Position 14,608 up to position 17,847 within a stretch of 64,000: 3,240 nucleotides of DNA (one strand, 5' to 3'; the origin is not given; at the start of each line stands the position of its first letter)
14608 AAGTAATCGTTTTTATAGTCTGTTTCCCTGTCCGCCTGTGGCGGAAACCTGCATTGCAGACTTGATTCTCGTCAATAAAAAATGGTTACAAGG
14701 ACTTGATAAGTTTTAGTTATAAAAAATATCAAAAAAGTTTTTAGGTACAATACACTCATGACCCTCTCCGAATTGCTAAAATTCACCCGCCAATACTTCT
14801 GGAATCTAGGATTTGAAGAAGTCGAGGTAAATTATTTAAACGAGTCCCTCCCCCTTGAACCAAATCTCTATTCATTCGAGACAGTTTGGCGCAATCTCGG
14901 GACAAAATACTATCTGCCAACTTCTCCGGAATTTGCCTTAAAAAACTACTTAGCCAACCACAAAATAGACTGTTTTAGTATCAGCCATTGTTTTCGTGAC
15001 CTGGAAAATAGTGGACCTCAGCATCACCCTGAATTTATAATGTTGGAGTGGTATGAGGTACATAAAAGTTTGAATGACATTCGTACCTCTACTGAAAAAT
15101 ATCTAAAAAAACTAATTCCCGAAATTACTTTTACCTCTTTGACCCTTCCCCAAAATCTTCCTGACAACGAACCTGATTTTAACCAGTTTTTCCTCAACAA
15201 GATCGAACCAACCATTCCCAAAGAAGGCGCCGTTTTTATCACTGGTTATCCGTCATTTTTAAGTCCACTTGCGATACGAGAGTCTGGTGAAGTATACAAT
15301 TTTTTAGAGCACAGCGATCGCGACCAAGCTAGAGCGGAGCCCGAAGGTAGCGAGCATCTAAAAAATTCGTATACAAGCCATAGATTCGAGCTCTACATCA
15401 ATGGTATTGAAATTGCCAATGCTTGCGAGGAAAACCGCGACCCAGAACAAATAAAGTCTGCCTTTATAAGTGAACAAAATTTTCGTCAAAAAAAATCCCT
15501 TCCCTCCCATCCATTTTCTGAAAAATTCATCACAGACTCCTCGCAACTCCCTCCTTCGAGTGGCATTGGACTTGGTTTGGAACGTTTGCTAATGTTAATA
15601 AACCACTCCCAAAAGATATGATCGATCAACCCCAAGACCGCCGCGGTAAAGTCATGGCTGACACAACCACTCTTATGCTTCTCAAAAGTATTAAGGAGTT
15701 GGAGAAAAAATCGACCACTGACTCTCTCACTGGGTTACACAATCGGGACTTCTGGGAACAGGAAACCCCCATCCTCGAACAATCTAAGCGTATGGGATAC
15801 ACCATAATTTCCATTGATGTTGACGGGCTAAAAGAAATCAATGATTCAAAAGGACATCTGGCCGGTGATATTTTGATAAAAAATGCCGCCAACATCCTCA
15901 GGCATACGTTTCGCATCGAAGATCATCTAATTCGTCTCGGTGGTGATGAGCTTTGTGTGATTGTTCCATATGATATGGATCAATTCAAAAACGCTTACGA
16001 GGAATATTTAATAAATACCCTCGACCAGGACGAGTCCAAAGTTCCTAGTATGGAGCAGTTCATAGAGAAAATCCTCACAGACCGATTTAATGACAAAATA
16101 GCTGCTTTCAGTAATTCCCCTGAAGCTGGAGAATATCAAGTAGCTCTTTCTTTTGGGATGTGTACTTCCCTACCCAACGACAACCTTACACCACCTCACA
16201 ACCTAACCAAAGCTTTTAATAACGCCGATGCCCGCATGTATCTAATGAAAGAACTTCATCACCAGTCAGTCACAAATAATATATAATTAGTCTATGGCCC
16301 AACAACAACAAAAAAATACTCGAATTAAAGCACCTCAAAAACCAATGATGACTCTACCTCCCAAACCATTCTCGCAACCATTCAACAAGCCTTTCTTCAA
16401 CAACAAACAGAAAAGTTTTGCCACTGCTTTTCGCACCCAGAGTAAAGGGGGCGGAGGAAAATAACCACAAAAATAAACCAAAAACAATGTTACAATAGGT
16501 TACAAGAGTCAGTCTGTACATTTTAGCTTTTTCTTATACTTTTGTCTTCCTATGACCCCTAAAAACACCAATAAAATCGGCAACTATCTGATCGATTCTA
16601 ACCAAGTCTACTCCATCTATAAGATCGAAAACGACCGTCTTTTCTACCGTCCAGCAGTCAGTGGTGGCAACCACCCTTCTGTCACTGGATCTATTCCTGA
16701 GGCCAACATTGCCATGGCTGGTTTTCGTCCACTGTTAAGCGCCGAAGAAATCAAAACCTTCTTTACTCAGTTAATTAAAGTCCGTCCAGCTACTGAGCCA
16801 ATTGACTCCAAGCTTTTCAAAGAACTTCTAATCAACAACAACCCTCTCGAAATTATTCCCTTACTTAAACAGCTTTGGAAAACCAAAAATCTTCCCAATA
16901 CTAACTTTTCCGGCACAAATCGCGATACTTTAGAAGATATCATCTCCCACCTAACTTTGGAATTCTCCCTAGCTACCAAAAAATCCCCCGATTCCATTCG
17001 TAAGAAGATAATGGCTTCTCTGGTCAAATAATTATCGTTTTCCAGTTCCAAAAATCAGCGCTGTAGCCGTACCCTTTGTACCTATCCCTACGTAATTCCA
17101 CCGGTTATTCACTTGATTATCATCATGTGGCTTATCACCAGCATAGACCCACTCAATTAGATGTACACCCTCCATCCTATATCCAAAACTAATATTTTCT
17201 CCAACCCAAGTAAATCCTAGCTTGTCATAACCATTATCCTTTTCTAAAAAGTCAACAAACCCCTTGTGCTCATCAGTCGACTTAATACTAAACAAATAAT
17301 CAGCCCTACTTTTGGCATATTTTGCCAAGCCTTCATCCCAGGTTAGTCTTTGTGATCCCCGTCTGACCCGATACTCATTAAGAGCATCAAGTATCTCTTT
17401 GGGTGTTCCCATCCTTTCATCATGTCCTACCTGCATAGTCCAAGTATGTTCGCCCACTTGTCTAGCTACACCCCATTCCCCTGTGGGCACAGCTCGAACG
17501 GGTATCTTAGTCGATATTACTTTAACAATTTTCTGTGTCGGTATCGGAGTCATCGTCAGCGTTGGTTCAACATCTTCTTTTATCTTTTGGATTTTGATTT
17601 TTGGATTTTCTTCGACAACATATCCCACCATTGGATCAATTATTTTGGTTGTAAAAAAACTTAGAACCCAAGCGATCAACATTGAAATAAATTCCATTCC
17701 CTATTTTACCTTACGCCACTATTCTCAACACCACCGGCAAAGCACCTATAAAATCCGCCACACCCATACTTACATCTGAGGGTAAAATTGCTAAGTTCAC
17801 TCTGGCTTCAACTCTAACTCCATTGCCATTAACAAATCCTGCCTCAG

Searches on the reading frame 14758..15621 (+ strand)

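Call 52: search_protein_families(library=pfam, proteins=[window:14758-15621:+], max_evalue=0.001)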
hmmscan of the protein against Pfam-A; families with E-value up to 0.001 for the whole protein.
window:14758-15621:+ (287 aa): 1 family
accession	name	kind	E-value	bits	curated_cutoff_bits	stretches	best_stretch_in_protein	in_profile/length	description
PF00152.25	tRNA-synt_2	-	2.2e-31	109.5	25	1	4-287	26-298/308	tRNA synthetases class II (D, K and N)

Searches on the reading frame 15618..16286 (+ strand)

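Call 53: search_protein_families(library=pfam, proteins=[window:15618-16286:+], max_evalue=0.001)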
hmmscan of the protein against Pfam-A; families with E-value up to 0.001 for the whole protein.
window:15618-16286:+ (222 aa): 1 family
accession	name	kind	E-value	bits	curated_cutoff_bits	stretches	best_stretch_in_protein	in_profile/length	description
PF00990.26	GGDEF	-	9.7e-24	84.4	23.8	1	33-131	2-103/161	Diguanylate cyclase, GGDEF domain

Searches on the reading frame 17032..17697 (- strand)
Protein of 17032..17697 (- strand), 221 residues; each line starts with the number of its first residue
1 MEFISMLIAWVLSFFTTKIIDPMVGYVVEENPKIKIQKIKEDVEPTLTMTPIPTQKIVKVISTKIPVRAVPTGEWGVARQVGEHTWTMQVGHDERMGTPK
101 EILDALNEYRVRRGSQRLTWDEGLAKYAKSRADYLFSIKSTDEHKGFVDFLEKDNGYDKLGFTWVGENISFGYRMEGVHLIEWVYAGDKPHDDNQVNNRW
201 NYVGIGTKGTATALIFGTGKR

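Call 53: search_protein_families(library=pfam, proteins=[window:17032-17697:-], max_evalue=0.001)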
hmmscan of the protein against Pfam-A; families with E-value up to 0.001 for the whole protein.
window:17032-17697:- (221 aa): 1 family
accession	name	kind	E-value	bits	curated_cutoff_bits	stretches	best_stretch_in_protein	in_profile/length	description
PF00188.32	CAP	-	1.9e-06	29.1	21.1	1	103-205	1-100/117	Cysteine-rich secretory protein family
